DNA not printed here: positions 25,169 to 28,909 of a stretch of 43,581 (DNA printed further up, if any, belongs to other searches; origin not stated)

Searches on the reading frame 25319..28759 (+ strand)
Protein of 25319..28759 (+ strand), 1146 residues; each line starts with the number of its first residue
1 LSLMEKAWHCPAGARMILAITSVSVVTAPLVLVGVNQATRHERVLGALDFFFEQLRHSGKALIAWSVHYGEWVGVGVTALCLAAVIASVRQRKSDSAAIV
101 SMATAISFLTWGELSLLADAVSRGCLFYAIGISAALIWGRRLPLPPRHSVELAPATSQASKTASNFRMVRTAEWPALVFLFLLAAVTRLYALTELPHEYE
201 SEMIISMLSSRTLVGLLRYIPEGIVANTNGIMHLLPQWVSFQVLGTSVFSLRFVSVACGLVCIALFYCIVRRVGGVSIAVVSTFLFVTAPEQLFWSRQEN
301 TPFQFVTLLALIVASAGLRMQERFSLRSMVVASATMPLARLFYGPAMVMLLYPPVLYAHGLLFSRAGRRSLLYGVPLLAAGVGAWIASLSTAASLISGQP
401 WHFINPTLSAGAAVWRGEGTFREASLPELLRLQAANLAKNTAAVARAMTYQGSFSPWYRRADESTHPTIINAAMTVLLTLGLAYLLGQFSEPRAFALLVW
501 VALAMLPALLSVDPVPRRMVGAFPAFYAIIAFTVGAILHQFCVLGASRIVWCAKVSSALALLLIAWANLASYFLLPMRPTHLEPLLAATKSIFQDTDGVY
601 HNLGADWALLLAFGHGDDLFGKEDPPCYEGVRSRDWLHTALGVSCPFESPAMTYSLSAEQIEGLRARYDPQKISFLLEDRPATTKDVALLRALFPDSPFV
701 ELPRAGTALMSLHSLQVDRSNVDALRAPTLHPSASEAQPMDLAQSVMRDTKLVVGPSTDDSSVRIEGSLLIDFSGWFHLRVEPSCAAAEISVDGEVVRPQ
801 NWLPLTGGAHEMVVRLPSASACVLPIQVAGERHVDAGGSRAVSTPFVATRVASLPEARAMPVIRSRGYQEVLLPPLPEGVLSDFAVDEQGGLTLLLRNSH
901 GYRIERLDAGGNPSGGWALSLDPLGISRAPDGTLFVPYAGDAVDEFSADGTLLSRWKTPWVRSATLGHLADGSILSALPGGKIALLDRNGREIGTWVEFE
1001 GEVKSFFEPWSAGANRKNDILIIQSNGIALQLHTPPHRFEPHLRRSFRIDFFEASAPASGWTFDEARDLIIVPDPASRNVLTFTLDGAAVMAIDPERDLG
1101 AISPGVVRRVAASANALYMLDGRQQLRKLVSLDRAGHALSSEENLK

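Call 5: search_protein_families(library=pfam, proteins=[window:25319-28759:+], max_evalue=0.01)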
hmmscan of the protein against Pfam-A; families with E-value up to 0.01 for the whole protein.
window:25319-28759:+ (1146 aa): 1 family
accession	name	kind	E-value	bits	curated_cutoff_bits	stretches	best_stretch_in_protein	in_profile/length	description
PF13231.12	PMT_2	-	4.7e-10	40.3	26.1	1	232-387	5-154/160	Dolichyl-phosphate-mannose-protein mannosyltransferase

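Call 9: list_cluster_members(proteins=[P0001, window:25319-28759:+, window:9943-14739:-])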
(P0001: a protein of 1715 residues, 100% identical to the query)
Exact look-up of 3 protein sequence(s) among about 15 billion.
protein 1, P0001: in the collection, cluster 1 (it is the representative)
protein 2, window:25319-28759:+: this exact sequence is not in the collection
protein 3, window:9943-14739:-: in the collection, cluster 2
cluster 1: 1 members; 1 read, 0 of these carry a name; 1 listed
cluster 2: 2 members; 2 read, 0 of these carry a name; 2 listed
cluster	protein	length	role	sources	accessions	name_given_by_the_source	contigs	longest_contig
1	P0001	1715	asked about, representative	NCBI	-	-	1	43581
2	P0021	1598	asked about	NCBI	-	-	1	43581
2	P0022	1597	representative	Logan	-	-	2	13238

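Call 66: search_solved_structures(query=window:25319-28759:+, max_evalue=1)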
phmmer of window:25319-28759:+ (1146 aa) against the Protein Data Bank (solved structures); distinct sequences matched with E-value up to 1: 0.
